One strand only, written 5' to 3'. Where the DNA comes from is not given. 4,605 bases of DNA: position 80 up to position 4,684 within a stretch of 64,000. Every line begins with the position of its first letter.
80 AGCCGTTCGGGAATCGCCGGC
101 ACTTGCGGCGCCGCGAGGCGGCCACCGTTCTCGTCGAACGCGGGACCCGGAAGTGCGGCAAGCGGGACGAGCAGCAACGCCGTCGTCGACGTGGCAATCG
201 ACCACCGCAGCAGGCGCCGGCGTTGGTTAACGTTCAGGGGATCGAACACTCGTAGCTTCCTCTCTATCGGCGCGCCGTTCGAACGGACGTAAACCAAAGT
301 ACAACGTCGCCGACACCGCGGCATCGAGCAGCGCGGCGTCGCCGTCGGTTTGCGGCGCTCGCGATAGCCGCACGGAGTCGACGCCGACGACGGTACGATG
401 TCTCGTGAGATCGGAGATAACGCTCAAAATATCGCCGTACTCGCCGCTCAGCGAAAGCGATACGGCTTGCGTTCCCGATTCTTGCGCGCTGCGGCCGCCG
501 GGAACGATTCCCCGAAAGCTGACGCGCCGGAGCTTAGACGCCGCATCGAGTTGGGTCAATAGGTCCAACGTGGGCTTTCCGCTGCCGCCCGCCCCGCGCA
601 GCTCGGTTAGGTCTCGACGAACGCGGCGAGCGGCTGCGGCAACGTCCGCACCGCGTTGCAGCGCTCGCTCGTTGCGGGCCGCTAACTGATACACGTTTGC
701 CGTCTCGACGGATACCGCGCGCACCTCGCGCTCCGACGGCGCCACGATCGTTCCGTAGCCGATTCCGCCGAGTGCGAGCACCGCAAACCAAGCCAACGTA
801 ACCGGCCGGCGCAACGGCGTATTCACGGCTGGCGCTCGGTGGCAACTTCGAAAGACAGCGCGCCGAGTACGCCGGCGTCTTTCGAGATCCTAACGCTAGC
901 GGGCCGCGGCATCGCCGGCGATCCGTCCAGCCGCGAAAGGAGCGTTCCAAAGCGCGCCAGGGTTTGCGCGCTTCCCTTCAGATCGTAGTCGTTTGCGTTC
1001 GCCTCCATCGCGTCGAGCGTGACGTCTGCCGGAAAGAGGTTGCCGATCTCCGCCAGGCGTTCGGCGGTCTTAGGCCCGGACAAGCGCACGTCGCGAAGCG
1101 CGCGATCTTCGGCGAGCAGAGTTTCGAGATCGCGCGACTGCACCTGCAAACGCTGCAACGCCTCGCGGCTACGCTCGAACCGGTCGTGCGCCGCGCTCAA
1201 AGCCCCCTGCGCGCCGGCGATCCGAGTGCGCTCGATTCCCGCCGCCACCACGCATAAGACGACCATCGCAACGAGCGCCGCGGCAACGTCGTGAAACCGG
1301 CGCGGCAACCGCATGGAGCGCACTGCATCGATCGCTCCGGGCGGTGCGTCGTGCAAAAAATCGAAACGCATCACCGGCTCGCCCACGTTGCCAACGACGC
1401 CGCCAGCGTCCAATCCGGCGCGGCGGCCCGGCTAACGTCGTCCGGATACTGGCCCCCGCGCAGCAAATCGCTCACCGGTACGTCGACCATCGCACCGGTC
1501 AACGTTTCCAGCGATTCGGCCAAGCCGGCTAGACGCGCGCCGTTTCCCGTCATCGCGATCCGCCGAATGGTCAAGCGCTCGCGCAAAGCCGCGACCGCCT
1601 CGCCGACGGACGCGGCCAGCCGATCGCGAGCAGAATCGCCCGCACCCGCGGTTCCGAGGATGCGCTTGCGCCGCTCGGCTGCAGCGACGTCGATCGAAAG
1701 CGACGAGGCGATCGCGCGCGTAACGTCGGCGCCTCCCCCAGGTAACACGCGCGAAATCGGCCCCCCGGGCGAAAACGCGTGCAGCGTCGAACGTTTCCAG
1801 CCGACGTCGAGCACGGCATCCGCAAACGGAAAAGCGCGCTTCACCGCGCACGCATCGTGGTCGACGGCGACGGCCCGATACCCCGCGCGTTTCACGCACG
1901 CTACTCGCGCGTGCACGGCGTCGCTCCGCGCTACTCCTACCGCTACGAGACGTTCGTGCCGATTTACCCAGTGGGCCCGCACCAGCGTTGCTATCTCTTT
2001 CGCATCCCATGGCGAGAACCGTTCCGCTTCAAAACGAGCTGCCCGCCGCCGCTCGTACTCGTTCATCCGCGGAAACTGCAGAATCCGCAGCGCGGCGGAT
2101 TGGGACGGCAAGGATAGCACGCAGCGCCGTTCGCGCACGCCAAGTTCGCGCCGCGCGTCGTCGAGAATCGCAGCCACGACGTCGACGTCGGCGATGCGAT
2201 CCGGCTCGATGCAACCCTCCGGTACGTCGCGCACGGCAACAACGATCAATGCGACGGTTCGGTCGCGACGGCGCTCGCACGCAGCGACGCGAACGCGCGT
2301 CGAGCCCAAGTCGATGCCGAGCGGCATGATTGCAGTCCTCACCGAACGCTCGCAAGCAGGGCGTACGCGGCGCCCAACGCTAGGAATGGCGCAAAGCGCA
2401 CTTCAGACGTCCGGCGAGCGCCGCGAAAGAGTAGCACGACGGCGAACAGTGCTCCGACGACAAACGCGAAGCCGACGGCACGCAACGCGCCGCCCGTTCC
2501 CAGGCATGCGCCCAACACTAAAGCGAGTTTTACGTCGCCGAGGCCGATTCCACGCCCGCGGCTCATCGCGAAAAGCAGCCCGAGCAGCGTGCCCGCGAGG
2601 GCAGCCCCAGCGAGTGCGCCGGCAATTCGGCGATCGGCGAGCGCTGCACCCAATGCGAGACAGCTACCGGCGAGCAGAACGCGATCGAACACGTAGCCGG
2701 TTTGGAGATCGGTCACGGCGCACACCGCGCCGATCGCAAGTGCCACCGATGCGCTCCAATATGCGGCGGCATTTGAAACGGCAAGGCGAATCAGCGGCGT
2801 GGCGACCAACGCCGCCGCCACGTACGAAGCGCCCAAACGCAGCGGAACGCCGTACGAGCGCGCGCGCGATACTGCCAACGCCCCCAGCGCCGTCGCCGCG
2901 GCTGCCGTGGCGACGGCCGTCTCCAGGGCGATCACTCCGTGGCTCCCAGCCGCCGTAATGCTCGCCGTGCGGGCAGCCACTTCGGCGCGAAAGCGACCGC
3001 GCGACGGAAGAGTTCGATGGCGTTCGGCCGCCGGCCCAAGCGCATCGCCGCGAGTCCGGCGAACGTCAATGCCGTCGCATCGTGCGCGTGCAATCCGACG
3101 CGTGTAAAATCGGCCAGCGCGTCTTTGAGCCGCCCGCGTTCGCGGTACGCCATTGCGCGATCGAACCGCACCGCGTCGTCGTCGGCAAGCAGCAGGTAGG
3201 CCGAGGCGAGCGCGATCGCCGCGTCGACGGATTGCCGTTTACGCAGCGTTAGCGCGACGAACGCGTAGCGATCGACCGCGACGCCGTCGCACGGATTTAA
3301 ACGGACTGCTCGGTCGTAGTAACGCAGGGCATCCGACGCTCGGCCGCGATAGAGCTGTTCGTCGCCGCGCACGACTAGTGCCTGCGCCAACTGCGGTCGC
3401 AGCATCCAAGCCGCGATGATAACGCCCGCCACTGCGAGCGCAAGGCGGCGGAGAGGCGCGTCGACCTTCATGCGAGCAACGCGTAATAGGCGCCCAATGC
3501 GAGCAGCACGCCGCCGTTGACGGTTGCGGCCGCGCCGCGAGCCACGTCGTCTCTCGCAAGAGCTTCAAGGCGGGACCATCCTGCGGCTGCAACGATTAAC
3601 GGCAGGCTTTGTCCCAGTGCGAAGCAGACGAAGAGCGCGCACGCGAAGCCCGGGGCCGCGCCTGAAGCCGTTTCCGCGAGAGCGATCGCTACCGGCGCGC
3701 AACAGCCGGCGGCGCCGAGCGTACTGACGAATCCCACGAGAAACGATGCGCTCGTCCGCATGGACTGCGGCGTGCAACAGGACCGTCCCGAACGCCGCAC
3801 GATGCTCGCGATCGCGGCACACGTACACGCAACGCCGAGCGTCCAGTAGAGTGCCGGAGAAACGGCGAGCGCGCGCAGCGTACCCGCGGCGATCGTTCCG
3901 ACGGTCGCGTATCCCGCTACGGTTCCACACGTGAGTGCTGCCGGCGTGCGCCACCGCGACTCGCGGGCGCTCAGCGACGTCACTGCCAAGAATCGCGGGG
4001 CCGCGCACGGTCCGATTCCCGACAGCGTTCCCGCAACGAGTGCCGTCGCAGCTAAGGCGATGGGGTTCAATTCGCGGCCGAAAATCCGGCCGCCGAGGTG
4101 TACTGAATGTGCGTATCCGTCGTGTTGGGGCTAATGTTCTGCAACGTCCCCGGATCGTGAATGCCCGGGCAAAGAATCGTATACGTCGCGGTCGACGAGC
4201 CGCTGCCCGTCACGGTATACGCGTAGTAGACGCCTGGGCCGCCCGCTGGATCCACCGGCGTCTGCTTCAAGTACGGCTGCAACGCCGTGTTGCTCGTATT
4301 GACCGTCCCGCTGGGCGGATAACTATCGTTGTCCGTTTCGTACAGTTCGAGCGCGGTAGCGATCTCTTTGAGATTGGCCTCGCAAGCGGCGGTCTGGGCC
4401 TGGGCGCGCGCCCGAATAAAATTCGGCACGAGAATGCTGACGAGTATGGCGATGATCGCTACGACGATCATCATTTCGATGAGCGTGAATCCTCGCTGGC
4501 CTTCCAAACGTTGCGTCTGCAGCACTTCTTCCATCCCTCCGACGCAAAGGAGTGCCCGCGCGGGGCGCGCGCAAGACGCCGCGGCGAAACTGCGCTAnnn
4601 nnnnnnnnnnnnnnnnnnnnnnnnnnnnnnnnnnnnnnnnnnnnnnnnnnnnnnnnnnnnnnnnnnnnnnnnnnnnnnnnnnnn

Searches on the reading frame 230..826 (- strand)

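Call 48: search_protein_families(library=pfam, proteins=[window:230-826:-], max_evalue=0.01)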
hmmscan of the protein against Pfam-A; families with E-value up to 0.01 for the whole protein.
window:230-826:- (199 aa): 1 family
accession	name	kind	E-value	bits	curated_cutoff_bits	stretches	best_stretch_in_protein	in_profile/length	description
PF04350.18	PilO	-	0.0037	17.8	22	1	88-176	54-141/145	Pilus assembly protein, PilO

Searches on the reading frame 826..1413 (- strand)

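Call 48: search_protein_families(library=pfam, proteins=[window:826-1413:-], max_evalue=0.01)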
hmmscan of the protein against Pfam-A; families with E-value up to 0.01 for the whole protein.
window:826-1413:- (196 aa): 1 family
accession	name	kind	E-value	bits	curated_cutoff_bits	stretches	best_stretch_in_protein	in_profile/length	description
PF05137.18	PilN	-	7.3e-06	26.4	22.8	1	119-178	2-61/78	Fimbrial assembly protein (PilN)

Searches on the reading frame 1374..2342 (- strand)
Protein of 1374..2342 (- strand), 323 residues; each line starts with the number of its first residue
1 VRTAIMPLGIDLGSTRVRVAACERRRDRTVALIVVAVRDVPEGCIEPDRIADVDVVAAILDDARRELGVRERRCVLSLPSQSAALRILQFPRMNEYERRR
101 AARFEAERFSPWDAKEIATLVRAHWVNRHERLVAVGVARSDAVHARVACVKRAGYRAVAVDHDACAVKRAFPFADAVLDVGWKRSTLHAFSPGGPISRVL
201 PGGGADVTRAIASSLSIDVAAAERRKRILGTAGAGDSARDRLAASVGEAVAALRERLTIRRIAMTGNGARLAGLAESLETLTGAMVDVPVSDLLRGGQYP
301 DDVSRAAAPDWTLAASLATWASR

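Call 48: search_protein_families(library=pfam, proteins=[window:1374-2342:-], max_evalue=0.01)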
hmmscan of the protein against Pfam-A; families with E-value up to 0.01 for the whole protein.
window:1374-2342:- (323 aa): 2 families
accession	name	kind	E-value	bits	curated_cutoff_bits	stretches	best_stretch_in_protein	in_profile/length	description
PF11104.14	PilM_2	-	1.4e-17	64.1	27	1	9-288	1-304/340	Type IV pilus assembly protein PilM;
PF14450.12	FtsA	-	9.7e-08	32.9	31.8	1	176-288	1-109/127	Cell division protein FtsA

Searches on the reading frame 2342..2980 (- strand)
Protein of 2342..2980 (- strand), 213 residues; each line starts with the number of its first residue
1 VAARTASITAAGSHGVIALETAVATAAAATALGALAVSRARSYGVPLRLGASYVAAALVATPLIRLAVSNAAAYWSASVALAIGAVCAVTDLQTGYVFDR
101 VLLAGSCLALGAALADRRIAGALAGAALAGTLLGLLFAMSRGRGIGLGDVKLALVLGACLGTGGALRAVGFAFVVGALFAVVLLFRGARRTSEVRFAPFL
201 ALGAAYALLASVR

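Call 48: search_protein_families(library=pfam, proteins=[window:2342-2980:-], max_evalue=0.01)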
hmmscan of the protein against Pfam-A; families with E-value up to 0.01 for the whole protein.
window:2342-2980:- (213 aa): 1 family
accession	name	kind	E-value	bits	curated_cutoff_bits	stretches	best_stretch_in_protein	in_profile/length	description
PF01478.23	Peptidase_A24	-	2.9e-10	40.9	26.5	1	80-181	3-104/104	Type IV leader peptidase family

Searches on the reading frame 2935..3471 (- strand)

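Call 48: search_protein_families(library=pfam, proteins=[window:2935-3471:-], max_evalue=0.01)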
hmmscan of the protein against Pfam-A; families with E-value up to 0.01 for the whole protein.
window:2935-3471:- (179 aa): 12 families
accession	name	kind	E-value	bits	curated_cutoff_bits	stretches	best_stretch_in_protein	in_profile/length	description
PF07719.23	TPR_2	-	1.1e-13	50.6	27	2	133-164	2-33/34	Tetratricopeptide repeat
PF00515.34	TPR_1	-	1.3e-12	47.3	27.8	1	29-60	1-32/34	Tetratricopeptide repeat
PF13432.12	TPR_16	-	2.6e-08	34.6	32.7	2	103-163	1-62/65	Tetratricopeptide repeat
PF13428.12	TPR_14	-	1.3e-07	32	23.5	1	31-70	3-42/44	Tetratricopeptide repeat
PF13424.12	TPR_12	-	6.1e-07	30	30.1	1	112-163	16-76/77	Tetratricopeptide repeat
PF13181.12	TPR_8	-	1e-06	28.9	25.7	0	133-164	2-33/34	Tetratricopeptide repeat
PF13414.12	TPR_11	-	2.1e-05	24.6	26.8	0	36-60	1-25/42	TPR repeat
PF13176.12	TPR_7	-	8.9e-05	22.7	27.9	0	134-160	1-29/36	Tetratricopeptide repeat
PF13374.12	TPR_10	-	0.001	19.4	27.5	0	106-122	9-25/42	Tetratricopeptide repeat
PF14559.12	TPR_19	-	0.0017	19.1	25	0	111-173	3-65/68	Tetratricopeptide repeat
PF13429.12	TPR_15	-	0.0031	17.4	26.2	0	106-169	120-183/280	Tetratricopeptide repeat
PF13431.12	TPR_17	-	0.0047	17.6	24.4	0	51-80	1-28/34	Tetratricopeptide repeat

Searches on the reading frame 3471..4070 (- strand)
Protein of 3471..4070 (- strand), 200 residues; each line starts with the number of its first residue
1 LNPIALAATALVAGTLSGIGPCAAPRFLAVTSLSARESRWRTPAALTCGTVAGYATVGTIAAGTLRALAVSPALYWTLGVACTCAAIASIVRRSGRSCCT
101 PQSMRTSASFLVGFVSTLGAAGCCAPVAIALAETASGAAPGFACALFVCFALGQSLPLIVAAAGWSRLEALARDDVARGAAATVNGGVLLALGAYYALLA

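Call 5: search_protein_families(library=pfam, proteins=[window:3471-4070:-], max_evalue=0.1)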
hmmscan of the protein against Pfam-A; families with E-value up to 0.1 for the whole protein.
window:3471-4070:- (200 aa): 1 family
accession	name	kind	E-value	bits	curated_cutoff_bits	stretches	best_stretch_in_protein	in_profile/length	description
PF13386.12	DsbD_2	-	0.0047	17.3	24.9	0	10-183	2-192/199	Cytochrome C biogenesis protein transmembrane region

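Call 6: search_protein_families(library=ncbifam, proteins=[window:3471-4070:-], max_evalue=0.1)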
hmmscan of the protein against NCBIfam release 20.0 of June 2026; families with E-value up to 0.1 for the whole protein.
window:3471-4070:- (200 aa): 1 family
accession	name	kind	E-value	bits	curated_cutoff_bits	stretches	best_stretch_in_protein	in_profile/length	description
NF045694.1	seleno_TsoB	exception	0.084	10.9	805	1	107-196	300-390/572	rhodanese/DsbD fusion-like selenoprotein TsoB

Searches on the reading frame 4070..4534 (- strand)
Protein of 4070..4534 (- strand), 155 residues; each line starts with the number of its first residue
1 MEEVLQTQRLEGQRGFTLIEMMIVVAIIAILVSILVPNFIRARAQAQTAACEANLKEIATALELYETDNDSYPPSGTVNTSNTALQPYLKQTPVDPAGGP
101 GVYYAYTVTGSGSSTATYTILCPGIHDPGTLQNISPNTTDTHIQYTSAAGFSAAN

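Call 5: search_protein_families(library=pfam, proteins=[window:4070-4534:-], max_evalue=0.1)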
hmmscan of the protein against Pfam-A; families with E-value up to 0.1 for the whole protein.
window:4070-4534:- (155 aa): 4 families
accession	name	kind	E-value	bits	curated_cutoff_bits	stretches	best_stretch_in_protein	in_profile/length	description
PF07963.17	N_methyl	-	6e-09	35.6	21.2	1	13-35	4-26/27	Prokaryotic N-terminal methylation motif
PF08334.16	T2SSG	-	1.1e-05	25.9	21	1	40-111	3-81/108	Type II secretion system (T2SS), protein G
PF07596.16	SBP_bac_10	-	7.1e-05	23.4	23.3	1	42-85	3-46/268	Protein of unknown function (DUF1559)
PF16732.10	ComP_DUS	-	0.00037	21.8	27.3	1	37-120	1-70/87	Type IV minor pilin ComP, DNA uptake sequence receptor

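Call 6: search_protein_families(library=ncbifam, proteins=[window:4070-4534:-], max_evalue=0.1)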
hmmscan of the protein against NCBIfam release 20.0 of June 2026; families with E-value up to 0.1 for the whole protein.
window:4070-4534:- (155 aa): 16 families
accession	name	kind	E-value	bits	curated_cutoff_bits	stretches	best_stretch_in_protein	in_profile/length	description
TIGR01710.1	typeII_sec_gspG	equivalog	7.1e-16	58.4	88.85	1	14-104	1-102/134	type II secretion system major pseudopilin GspG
NF040999.1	pilin_ComGC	equivalog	1.2e-15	57.5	75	1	14-75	2-63/84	competence type IV pilus major pilin ComGC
NF041775.1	typeIV_PilA_Myxo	equivalog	3.5e-14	53.3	400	1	13-72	10-69/214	type IV pilin protein PilA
TIGR02532.1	IV_pilin_GFxxxE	domain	1.3e-09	37.5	16.3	1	13-35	1-23/24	prepilin-type N-terminal cleavage/methylation domain-containing protein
NF041013.1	T4P_ComGE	equivalog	1.8e-09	37.6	49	1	13-84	3-75/83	competence type IV pilus minor pilin ComGE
NF007862.0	PRK10574.1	equivalog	7e-09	36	138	1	12-70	3-61/145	prepilin peptidase-dependent pilin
TIGR01708.2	typeII_sec_gspH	equivalog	4.2e-08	33.4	80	1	13-47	1-37/169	type II secretion system minor pseudopilin GspH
TIGR02596.1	TIGR02596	subfamily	1.1e-05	25.7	70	1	16-69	1-55/196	Verru_Chthon cassette protein D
NF040982.1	ComGD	equivalog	0.00011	22.6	70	1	13-42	1-29/139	competence type IV pilus minor pilin ComGD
NF007800.0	PRK10506.1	equivalog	0.00021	21.1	158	1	9-46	4-41/163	prepilin peptidase-dependent protein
NF047828.1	T3SSXpsI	equivalog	0.0012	18.9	150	1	13-52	1-40/132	type II secretion system protein XpsI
TIGR01711.1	gspJ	equivalog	0.0012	18.7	64.85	1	14-68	1-56/192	type II secretion system minor pseudopilin GspJ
NF041002.1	pilin_ComGF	equivalog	0.0024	18.1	80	1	13-45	1-33/139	competence type IV pilus minor pilin ComGF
TIGR02599.1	TIGR02599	subfamily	0.0024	17.1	256.5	1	15-61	1-48/361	Verru_Chthon cassette protein C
NF047827.1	T3SSXpsH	equivalog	0.035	13.9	160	1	14-62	1-46/145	type II secretion system protein XpsH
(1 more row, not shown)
